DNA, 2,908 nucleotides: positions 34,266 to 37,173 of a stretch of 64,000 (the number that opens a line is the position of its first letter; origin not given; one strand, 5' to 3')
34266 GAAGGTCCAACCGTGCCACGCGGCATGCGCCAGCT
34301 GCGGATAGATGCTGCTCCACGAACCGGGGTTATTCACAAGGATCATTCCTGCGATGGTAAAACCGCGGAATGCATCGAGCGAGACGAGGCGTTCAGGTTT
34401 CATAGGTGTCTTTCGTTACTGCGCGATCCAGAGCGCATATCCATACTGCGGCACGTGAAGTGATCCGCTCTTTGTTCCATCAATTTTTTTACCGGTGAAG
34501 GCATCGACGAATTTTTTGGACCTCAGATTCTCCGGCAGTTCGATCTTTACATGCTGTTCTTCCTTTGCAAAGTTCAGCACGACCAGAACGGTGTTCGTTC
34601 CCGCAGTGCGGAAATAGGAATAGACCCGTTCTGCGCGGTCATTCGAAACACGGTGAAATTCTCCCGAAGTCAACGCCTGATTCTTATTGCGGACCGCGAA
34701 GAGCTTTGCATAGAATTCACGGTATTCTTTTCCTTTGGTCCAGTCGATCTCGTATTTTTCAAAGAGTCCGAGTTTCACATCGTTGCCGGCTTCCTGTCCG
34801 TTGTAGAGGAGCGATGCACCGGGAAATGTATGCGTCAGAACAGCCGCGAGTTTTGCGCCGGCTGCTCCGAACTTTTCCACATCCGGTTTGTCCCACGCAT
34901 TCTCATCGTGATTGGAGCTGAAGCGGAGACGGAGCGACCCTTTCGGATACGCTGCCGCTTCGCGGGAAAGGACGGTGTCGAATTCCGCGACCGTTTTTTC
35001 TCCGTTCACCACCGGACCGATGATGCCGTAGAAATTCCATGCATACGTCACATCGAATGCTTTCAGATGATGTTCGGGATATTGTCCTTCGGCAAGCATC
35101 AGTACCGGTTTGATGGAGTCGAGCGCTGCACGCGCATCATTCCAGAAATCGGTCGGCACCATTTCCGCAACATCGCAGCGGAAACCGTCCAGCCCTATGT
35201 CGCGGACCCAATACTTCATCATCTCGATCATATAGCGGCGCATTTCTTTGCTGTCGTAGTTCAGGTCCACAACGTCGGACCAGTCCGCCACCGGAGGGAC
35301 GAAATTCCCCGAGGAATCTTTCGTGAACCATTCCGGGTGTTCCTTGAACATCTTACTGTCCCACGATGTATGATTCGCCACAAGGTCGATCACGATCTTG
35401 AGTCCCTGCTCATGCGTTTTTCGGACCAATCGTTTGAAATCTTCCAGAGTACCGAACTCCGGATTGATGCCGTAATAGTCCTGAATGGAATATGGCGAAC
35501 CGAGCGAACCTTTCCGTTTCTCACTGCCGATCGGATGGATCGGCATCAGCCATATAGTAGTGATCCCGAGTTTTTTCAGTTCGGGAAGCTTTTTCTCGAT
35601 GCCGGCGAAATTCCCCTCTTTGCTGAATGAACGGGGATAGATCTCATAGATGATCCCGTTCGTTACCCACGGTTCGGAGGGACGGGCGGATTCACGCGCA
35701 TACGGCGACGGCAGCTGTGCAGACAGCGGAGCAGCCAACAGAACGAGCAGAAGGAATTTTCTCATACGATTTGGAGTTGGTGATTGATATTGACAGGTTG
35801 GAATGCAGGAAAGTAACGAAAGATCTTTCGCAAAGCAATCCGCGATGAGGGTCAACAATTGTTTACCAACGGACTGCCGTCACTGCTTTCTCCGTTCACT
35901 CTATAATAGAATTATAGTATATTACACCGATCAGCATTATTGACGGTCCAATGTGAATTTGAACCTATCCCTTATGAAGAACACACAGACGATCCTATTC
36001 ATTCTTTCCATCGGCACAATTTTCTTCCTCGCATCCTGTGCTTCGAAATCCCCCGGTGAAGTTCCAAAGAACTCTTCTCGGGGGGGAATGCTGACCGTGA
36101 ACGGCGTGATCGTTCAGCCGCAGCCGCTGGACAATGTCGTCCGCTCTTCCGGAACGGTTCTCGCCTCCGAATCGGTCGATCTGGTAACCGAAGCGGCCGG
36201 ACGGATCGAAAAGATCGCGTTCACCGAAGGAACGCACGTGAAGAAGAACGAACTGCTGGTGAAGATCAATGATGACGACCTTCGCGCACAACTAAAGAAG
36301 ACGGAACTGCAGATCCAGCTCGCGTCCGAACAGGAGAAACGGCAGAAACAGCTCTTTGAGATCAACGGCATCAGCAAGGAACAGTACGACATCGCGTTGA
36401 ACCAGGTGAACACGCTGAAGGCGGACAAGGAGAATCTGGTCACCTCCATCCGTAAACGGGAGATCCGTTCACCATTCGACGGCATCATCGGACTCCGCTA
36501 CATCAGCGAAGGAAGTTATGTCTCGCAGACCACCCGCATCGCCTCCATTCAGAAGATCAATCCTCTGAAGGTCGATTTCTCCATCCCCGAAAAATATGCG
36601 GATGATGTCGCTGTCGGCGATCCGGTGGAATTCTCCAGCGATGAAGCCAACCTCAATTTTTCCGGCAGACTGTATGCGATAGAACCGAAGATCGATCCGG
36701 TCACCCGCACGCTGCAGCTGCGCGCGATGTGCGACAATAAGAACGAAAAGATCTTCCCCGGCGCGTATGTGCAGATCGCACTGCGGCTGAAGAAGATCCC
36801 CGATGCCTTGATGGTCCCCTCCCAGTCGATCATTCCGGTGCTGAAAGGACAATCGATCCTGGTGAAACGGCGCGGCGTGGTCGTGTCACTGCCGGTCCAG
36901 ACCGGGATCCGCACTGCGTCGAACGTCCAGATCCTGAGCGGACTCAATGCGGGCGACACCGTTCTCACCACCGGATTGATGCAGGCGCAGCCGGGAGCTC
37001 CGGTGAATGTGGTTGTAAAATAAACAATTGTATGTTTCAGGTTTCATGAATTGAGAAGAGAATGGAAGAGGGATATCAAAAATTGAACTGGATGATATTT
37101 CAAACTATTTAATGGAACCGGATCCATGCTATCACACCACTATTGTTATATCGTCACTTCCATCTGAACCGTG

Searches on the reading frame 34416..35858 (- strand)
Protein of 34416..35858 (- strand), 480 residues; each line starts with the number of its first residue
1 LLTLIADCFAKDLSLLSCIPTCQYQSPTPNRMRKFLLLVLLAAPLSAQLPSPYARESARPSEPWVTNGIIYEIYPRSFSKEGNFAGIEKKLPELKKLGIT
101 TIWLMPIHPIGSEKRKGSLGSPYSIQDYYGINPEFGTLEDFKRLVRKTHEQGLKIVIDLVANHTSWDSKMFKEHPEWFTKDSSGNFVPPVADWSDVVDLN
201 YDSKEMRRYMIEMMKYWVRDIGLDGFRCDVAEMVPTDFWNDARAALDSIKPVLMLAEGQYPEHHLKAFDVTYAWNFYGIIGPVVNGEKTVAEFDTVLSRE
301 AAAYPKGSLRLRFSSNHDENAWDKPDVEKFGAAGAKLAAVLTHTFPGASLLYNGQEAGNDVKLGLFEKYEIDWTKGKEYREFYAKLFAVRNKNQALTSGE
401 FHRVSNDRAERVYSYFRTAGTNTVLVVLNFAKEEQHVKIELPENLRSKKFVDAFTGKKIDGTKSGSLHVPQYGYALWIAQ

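Call 74: search_protein_families(library=pfam, proteins=[window:34416-35858:-], max_evalue=0.00001)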
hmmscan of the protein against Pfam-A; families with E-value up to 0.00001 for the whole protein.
window:34416-35858:- (480 aa): 5 families
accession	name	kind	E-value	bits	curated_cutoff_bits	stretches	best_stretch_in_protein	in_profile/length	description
PF00128.31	Alpha-amylase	-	3.8e-44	152.1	22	2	73-177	2-105/446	Alpha amylase, catalytic domain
PF16657.11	Malt_amylase_C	-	1.3e-10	41.6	27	1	399-475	1-74/75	Maltogenic Amylase, C-terminal domain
PF14701.12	hDGE_amylase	-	3.7e-10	39.9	27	1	82-176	19-115/439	Glycogen debranching enzyme, glucanotransferase domain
PF10438.15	Cyc-maltodext_C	-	2.3e-06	28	22.2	1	412-464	10-64/76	Cyclo-malto-dextrinase C-terminal domain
PF23915.1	SusG_C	-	8.2e-06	26.5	27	0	412-471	1-57/62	Alpha-amylase SusG C-terminal domain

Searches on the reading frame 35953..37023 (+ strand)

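Call 74: search_protein_families(library=pfam, proteins=[window:35953-37023:+], max_evalue=0.00001)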
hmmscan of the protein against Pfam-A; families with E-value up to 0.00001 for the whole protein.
window:35953-37023:+ (356 aa): 2 families
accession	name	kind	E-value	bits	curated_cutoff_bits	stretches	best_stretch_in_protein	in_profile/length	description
PF16576.10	HlyD_D23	-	2e-27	96.3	30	1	59-273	2-214/214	Barrel-sandwich domain of CusB or HlyD membrane-fusion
PF13437.12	HlyD_3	-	1.1e-17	65.2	22.2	1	171-267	2-103/106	HlyD family secretion protein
